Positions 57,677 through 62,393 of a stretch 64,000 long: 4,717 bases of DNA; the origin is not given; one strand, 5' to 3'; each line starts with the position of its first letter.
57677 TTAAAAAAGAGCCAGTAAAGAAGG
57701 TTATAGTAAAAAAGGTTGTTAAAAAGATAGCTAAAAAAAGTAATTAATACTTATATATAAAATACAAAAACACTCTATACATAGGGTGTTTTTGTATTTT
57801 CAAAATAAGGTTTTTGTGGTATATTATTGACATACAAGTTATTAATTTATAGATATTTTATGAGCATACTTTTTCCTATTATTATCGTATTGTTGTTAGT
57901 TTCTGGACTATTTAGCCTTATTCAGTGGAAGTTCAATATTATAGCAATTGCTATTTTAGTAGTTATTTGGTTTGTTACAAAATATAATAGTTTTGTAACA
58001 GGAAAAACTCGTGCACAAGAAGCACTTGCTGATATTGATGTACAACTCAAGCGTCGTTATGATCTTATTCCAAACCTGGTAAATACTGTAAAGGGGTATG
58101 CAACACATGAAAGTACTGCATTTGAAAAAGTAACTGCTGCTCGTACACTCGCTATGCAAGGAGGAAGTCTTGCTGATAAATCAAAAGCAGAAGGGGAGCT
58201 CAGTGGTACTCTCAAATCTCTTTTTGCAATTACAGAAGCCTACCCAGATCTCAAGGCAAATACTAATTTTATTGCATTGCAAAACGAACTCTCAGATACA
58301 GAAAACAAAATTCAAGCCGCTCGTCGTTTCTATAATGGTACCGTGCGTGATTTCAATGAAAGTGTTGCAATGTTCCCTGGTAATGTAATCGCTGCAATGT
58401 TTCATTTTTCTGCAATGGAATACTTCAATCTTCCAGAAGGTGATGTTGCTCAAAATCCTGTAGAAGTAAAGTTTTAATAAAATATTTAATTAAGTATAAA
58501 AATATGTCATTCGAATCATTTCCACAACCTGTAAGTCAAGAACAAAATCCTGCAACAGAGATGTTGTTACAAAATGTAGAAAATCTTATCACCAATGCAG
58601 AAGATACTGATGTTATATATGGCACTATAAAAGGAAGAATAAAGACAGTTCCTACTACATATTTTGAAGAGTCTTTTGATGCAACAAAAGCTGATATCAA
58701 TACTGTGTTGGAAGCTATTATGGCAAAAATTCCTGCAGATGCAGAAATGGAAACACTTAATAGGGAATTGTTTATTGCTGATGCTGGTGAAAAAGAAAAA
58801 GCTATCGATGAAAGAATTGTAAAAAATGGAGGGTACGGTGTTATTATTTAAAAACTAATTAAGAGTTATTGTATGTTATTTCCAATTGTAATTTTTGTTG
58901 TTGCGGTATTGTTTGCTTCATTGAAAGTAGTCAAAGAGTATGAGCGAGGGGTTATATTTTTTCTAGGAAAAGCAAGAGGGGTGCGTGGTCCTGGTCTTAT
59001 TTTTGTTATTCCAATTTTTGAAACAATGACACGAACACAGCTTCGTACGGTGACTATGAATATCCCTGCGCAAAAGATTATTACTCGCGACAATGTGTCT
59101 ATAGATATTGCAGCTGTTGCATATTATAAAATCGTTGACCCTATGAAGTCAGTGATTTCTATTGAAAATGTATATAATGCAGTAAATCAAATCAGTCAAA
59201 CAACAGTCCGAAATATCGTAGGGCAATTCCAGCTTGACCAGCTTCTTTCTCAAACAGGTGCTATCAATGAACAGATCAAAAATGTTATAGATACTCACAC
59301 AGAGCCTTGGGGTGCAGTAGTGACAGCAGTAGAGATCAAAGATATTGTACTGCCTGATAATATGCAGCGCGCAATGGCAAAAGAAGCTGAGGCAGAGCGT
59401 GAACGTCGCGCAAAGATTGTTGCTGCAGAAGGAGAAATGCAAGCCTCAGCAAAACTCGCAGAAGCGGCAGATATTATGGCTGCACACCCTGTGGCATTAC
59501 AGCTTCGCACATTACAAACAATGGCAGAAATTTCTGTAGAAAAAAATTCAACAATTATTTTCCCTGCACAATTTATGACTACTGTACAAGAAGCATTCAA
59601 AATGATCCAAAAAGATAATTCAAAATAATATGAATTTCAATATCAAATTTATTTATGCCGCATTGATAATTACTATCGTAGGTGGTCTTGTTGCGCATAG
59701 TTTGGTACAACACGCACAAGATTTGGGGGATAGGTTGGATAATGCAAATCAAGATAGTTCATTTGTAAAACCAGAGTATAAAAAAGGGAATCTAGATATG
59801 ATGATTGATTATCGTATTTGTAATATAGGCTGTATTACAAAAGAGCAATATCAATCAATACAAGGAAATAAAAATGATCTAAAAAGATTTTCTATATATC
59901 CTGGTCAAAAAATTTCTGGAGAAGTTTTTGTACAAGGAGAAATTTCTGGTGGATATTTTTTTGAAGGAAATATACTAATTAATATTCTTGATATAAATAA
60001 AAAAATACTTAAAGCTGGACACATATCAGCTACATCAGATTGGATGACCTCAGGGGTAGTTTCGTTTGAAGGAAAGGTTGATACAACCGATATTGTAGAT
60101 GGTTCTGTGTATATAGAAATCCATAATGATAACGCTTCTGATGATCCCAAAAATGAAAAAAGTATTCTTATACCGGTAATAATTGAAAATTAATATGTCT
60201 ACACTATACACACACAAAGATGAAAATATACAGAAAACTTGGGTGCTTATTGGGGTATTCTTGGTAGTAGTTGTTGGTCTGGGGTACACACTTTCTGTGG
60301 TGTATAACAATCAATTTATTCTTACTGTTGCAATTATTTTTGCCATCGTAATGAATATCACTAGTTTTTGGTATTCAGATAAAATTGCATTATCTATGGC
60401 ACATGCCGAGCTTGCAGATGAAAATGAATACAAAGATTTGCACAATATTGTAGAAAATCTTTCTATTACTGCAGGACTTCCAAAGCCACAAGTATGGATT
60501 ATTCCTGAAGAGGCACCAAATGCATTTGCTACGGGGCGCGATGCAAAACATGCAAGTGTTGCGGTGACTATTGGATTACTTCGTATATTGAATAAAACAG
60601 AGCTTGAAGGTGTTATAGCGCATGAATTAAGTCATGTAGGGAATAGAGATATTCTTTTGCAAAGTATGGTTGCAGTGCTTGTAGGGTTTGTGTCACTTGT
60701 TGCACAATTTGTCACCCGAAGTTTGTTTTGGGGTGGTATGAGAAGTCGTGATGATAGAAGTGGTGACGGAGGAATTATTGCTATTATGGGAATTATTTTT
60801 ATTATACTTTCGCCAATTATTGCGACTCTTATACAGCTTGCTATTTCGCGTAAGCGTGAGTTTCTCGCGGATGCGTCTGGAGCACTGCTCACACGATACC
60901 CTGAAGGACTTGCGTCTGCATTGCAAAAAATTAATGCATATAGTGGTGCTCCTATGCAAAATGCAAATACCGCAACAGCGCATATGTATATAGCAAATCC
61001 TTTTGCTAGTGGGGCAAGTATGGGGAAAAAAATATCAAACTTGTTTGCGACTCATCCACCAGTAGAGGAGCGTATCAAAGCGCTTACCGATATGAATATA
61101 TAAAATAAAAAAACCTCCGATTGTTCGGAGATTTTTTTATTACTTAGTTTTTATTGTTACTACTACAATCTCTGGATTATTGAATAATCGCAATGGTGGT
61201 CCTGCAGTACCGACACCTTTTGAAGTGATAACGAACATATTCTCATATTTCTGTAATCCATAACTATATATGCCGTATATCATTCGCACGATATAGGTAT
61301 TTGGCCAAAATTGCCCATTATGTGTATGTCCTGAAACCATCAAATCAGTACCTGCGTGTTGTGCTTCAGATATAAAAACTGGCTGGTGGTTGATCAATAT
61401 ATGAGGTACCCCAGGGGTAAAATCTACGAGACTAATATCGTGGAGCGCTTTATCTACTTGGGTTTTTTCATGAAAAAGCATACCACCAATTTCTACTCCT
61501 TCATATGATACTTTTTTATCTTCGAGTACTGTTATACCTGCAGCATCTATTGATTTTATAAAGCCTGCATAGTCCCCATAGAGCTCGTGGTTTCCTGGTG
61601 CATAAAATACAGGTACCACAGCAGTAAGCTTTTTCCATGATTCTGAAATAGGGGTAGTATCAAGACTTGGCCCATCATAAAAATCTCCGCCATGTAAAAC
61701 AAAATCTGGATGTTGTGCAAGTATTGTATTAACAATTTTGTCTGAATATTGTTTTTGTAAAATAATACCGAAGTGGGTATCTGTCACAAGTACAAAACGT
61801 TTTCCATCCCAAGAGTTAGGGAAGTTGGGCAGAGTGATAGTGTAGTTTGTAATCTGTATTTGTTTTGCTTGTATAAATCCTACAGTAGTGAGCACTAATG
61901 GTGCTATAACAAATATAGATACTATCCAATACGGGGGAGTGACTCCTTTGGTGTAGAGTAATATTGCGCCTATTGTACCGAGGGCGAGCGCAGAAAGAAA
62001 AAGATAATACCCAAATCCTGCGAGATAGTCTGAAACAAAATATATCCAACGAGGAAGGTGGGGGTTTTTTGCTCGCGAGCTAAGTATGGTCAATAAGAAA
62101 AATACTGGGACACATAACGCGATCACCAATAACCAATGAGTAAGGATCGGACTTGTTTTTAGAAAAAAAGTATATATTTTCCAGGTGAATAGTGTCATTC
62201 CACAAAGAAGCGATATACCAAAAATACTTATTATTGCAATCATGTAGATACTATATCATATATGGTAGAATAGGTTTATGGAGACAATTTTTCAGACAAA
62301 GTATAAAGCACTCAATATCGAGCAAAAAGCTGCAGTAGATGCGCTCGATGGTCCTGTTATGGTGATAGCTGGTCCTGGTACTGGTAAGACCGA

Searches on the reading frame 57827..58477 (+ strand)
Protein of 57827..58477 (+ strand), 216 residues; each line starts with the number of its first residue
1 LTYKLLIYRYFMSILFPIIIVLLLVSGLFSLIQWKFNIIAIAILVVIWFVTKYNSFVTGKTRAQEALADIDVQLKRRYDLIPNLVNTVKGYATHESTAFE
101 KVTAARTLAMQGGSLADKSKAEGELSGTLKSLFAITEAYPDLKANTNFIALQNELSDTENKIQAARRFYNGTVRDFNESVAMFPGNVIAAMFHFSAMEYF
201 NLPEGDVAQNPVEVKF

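Call 36: search_protein_families(library=pfam, proteins=[window:57827-58477:+], max_evalue=0.00001)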
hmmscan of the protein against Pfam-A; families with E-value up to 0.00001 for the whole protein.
window:57827-58477:+ (216 aa): 1 family
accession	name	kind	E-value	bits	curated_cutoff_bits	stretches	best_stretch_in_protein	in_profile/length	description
PF04011.17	LemA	-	2.5e-58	196.6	26.2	1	66-216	1-149/149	LemA family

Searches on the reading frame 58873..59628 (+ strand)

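Call 36: search_protein_families(library=pfam, proteins=[window:58873-59628:+], max_evalue=0.00001)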
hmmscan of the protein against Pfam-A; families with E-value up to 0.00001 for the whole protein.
window:58873-59628:+ (251 aa): 1 family
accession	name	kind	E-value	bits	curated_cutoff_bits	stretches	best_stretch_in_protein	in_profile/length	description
PF01145.31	Band_7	-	2.1e-37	129.3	23.6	1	18-188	1-175/176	SPFH domain / Band 7 family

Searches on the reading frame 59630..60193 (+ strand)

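Call 36: search_protein_families(library=pfam, proteins=[window:59630-60193:+], max_evalue=0.00001)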
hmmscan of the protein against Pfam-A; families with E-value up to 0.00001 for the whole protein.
window:59630-60193:+ (187 aa): 1 family
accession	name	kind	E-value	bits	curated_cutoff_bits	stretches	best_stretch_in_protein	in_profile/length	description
PF10648.15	Gmad2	-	9.8e-07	29.4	25.7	1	91-171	9-84/86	Immunoglobulin-like domain of bacterial spore germination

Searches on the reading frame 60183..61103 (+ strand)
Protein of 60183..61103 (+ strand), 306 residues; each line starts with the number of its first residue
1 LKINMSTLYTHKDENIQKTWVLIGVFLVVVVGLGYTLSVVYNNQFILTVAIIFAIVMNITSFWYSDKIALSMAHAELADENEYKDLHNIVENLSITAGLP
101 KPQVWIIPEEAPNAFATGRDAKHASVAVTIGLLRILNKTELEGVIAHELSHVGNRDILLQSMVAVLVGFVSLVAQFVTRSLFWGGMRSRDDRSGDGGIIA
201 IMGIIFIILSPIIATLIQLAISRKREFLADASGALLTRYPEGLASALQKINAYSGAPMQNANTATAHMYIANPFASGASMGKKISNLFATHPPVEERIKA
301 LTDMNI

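Call 36: search_protein_families(library=pfam, proteins=[window:60183-61103:+], max_evalue=0.00001)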
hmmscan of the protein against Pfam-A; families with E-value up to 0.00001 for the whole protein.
window:60183-61103:+ (306 aa): 1 family
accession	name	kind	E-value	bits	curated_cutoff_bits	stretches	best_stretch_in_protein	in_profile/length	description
PF01435.24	Peptidase_M48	-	3.4e-33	115.5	20.3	1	83-304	4-185/186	Peptidase family M48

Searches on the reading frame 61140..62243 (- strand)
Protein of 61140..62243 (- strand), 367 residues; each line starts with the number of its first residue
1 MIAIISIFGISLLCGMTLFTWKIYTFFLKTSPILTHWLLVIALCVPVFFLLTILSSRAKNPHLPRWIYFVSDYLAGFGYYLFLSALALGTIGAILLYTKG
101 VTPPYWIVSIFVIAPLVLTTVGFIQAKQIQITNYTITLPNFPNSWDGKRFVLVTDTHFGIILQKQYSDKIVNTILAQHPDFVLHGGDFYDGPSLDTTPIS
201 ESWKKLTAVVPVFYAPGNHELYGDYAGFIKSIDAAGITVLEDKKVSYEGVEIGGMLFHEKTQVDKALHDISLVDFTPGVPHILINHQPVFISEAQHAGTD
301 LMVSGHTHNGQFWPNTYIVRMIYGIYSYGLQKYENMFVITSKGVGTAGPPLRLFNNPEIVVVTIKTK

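Call 36: search_protein_families(library=pfam, proteins=[window:61140-62243:-], max_evalue=0.00001)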
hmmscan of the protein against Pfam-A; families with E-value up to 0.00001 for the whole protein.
window:61140-62243:- (367 aa): 1 family
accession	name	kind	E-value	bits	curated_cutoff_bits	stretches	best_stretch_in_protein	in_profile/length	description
PF00149.33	Metallophos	-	1.6e-13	51.9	21.5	1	149-309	2-190/191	Calcineurin-like phosphoesterase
